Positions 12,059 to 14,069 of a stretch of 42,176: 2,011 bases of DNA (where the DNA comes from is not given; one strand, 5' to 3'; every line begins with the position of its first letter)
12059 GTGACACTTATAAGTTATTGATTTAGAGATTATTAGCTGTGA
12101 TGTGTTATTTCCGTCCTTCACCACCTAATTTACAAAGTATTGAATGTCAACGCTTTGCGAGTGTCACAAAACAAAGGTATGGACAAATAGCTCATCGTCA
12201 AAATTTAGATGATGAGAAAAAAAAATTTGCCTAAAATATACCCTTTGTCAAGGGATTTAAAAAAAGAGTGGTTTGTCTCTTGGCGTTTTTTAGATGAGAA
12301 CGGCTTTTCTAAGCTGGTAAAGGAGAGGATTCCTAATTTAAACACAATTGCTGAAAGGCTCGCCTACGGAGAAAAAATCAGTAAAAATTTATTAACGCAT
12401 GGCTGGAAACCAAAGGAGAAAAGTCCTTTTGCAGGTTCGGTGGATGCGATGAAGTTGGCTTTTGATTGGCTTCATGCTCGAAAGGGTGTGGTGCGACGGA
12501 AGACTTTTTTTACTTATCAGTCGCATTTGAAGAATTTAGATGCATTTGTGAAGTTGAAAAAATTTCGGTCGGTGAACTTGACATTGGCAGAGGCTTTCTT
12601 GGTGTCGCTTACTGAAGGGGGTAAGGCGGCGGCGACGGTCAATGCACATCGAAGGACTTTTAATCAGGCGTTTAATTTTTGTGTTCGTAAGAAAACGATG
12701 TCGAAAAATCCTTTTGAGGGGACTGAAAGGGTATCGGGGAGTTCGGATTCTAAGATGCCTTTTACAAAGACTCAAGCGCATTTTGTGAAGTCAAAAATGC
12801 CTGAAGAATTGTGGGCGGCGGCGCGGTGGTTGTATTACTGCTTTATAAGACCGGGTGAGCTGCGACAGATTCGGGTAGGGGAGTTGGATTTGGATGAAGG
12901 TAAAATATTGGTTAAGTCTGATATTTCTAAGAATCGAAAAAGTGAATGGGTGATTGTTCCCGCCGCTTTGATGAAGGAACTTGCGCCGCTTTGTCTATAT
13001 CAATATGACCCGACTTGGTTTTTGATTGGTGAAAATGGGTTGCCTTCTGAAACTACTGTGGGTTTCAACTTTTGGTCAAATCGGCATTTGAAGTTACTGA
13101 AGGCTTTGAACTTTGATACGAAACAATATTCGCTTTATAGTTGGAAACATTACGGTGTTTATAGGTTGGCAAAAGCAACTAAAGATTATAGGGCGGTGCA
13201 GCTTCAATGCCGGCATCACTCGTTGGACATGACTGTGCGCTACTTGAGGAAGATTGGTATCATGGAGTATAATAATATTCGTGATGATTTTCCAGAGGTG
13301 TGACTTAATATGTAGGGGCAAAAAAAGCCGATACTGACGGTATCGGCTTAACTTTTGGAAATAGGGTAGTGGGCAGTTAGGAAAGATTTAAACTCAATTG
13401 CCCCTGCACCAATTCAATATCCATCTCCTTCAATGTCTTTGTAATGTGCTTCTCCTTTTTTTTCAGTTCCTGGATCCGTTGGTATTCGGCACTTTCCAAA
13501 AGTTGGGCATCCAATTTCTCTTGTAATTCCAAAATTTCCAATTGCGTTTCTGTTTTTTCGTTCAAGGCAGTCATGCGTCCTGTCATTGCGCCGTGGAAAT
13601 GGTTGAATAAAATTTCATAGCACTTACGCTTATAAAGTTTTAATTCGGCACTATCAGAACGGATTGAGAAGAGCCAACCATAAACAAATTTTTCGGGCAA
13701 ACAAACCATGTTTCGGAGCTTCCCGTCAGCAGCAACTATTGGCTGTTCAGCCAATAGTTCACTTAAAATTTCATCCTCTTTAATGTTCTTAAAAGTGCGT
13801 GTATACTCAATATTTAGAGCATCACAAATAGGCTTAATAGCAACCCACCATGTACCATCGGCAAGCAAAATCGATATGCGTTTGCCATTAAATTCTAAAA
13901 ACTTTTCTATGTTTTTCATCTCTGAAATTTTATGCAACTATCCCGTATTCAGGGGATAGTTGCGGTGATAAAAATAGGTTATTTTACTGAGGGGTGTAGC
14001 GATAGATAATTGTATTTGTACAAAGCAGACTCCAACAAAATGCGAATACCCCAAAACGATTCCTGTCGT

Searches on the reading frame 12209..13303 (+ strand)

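Call 11: search_protein_families(library=pfam, proteins=[window:12209-13303:+], max_evalue=0.01)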
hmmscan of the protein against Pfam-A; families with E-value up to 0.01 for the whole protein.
window:12209-13303:+ (364 aa): 2 families
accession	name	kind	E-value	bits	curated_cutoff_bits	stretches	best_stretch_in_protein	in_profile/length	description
PF00589.27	Phage_integrase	-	2.4e-08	34.4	27.1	1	199-347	22-167/172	Phage integrase family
PF13102.12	Phage_int_SAM_5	-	3.5e-06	27.7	22.3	1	91-170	13-94/98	Phage integrase SAM-like domain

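Call 12: search_protein_families(library=phrogs, proteins=[window:12209-13303:+], max_evalue=0.01)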
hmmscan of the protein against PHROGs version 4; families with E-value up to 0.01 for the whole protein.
window:12209-13303:+ (364 aa): 2 families
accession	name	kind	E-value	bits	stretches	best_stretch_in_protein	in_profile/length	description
phrog_1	-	integration and excision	2.6e-25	90.7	1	9-347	106-434/611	integrase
phrog_216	-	integration and excision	1.4e-09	38.5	1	145-347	16-223/301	integrase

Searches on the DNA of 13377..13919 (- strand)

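Call 53: search_rna_families(sources=[L119, L125, L127, L161, L178, L196], threshold=gathering)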
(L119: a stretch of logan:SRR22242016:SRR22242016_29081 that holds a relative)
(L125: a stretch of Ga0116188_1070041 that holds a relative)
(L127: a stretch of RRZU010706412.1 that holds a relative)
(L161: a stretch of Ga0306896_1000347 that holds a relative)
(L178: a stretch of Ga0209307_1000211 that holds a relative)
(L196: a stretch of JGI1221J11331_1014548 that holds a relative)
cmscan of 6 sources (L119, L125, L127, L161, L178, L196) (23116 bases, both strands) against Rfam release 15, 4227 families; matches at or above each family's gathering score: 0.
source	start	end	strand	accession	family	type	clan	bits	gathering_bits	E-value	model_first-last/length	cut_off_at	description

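Call 71: build_rna_model(alignment_id=A4, structure=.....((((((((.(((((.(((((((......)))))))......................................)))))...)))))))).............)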
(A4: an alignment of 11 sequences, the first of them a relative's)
Model R1 built from alignment A4 (11 sequences, 107 columns); structure: as given.
model positions 96; base pairs 20; branch points 0; effective number of sequences 1.82; information 0.596 bits per position. Calibrated on 0.2 Mb of random sequence (short: E-values are rough).
structure used (alignment columns):
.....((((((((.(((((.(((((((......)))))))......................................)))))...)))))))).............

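Call 72: search_with_rna_model(model_id=R1, sources=[window, L116, L117, L118, L119, L120, L121, L122, L123, L124, L125, L126, L127, L128, L129, L130, L131, L132, L133, L134, L135, L136, L137, L138, L139, L140, L141, L142, L143, L144, L145, L146, L147, L148, L149, L150, L151, L152, L153, L154, L155, L156, L157, L158, L159, L160, L161, L162, L163, L164, L165, L166, L167, L168, L169, L170, L171, L172, L173, L174, L175, L176, L177, L178, L179, L180, L181, L182, L183, L184, L185, L186, L187, L188, L189, L190, L191, L192, L193, L194, L195, L196, L197, L198, L199, L200, L201, L202, L203, L204, L205, L206, L207, L208, L209], max_evalue=10, make_alignment=true)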
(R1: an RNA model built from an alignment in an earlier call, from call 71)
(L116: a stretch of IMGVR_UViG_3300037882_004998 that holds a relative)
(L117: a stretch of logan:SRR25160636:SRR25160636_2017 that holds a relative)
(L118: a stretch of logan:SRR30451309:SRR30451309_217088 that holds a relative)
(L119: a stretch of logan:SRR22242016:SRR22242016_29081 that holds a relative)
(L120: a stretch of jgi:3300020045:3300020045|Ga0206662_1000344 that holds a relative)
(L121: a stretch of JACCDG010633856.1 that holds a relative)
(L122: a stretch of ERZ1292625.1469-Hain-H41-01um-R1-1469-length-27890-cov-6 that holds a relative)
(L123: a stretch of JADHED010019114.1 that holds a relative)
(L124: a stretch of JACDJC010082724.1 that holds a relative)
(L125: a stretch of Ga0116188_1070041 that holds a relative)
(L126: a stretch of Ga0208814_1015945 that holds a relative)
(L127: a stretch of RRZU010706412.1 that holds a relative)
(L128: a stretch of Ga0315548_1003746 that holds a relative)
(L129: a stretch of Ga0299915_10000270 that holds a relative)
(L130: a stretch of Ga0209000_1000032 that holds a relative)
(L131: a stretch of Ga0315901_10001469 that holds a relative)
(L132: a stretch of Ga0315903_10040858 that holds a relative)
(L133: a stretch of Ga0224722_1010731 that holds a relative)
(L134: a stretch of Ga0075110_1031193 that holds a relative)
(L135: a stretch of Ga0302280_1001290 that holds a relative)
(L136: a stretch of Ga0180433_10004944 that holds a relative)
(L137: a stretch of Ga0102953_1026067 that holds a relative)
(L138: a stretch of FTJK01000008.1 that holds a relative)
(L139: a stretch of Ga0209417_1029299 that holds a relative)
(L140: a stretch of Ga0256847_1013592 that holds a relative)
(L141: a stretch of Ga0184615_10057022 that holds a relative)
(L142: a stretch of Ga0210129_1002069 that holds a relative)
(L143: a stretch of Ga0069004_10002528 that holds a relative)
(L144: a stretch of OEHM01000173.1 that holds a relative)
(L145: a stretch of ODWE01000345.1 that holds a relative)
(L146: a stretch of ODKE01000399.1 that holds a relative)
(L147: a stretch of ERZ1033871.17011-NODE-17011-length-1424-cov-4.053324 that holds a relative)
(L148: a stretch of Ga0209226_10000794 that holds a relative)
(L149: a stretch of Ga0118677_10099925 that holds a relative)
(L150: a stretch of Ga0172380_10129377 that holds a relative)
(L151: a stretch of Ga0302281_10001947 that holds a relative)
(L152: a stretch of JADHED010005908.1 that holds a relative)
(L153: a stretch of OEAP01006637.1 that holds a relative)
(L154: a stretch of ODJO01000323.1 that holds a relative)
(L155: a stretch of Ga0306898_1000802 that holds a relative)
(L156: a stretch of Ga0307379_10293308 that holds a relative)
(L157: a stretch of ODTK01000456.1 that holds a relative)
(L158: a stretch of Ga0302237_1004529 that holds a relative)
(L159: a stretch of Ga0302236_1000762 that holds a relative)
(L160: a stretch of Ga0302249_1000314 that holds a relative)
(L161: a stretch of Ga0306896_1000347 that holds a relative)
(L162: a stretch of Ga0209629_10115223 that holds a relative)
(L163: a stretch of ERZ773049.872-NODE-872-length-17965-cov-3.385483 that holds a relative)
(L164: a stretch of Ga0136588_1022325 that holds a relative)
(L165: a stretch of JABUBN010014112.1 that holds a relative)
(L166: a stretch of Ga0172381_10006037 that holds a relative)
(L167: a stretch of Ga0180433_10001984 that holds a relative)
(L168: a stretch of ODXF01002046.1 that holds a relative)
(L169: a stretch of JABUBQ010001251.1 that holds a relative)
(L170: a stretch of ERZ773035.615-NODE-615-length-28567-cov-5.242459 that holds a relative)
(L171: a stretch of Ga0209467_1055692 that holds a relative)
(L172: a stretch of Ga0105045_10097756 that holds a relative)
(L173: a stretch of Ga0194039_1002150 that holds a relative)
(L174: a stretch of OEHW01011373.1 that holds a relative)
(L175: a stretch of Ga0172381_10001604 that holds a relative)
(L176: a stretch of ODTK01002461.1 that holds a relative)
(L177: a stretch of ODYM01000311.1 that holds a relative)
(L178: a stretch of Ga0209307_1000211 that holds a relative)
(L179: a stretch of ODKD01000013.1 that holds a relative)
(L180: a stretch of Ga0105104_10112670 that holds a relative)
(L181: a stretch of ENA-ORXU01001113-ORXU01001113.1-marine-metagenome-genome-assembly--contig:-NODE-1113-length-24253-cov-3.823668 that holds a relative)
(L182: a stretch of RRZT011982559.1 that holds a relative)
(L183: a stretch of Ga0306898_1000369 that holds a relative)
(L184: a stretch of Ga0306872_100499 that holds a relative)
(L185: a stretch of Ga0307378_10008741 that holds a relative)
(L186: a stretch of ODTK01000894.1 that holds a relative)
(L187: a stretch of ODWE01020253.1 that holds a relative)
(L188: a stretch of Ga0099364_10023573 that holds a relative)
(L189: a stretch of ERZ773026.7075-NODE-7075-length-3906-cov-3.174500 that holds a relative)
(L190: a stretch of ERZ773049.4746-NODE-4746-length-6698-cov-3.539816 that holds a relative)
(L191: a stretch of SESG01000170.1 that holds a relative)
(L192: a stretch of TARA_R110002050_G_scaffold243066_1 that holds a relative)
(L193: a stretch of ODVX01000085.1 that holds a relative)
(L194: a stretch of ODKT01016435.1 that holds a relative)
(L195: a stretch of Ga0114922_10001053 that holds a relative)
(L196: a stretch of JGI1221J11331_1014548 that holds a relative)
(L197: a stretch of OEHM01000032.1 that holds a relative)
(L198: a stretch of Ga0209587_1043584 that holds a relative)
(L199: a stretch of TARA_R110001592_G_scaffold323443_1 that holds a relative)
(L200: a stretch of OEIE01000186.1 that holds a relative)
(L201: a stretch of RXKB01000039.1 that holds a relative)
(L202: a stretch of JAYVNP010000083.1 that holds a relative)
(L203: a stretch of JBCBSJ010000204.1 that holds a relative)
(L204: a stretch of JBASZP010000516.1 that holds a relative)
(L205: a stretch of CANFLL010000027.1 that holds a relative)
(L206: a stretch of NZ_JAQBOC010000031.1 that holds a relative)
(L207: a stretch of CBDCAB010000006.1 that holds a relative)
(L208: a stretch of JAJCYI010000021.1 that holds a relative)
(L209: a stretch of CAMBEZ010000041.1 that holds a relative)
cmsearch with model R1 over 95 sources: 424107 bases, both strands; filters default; matches with E-value up to 10: 36.
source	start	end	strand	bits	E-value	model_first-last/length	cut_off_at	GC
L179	3331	3426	+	111.6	4.6e-27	1-96/96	no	0.4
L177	1944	2039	+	111.5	4.9e-27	1-96/96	no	0.4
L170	4609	4704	+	109.2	2.1e-26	1-96/96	no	0.39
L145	4136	4231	+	106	1.6e-25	1-96/96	no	0.39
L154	3347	3441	+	104.8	3.3e-25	1-96/96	no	0.4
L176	3332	3426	+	101.7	2.3e-24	1-96/96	no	0.41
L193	3947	4042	+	98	2.4e-23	1-96/96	no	0.41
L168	3303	3400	+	97.7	2.9e-23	1-96/96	no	0.35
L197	3937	4029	+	96.5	6.3e-23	1-96/96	no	0.38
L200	3937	4029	+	96.5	6.3e-23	1-96/96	no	0.38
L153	3358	3456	+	94.6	2e-22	1-96/96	no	0.4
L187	1807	1900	+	74.8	5.1e-17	1-96/96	no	0.41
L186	3358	3451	+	74.4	6.7e-17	1-96/96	no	0.41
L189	2246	2346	+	61.9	1.7e-13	1-96/96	no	0.38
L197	3929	4021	-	21.3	0.023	1-96/96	no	0.39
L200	3929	4021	-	21.3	0.023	1-96/96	no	0.39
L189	2238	2338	-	20.3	0.043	1-96/96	no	0.39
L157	1535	1586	-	20.1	0.049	1-96/96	no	0.27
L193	3939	4034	-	19.9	0.055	1-96/96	no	0.42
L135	3167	3268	+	19.7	0.063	1-96/96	no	0.45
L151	3005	3106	+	19.7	0.063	1-96/96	no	0.45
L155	1422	1461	+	18.7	0.12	1-96/96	no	0.17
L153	3351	3448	-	18.1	0.17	1-96/96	no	0.42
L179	3323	3418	-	17.2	0.31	1-96/96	no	0.41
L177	1936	2031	-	17.2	0.31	1-96/96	no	0.41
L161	1424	1459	+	16.3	0.53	1-96/96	no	0.19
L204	1347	1380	-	16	0.66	1-96/96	no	0.38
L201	3052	3098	+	14.4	1.8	1-96/96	no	0.36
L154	3339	3433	-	13.9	2.4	1-96/96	no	0.41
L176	3324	3418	-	13.7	2.8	1-96/96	no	0.42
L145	1284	1327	-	13.3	3.4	1-96/96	no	0.34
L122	1589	1623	+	13.3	3.5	1-96/96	no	0.49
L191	2103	2183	-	12.4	6.2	1-96/96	no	0.23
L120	3580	3619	+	12.4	6.3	1-96/96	no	0.35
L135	4455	4494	+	11.8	9.2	1-96/96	no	0.47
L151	4293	4332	+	11.8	9.2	1-96/96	no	0.47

Alignment A5: 36 matches aligned to the model, 167 columns, each read 5' to 3' on its own strand. Consensus structure (alignment columns), stored with it:
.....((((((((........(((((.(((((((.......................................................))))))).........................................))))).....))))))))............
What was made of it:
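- Tried and rejected: A and B are therefore not detectably homologous to that subfamily core (call 72).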

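Call 113: search_rna_families(sources=[L179, L154, L176, L170, L145, L202, L212, L117, L207, L205, L214, L215], threshold=gathering)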
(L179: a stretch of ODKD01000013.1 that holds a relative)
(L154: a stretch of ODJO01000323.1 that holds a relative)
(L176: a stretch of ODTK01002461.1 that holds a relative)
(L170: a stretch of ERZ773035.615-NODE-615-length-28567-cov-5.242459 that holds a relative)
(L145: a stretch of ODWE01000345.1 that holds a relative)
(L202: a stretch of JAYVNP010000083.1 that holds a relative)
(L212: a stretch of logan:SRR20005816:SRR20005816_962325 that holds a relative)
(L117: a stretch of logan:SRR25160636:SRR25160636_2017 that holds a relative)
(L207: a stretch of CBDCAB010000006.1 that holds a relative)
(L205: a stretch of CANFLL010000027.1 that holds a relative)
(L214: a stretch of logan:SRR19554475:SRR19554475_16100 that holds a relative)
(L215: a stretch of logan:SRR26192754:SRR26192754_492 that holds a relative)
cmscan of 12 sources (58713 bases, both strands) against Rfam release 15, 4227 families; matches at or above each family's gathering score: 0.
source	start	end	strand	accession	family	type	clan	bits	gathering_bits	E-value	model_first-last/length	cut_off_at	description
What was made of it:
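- On Rfam C4 antisense RNA (RF01695) / c4-a1b1 (RF03163), clan CL00128: None in 18 related loci (calls 53, 113).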
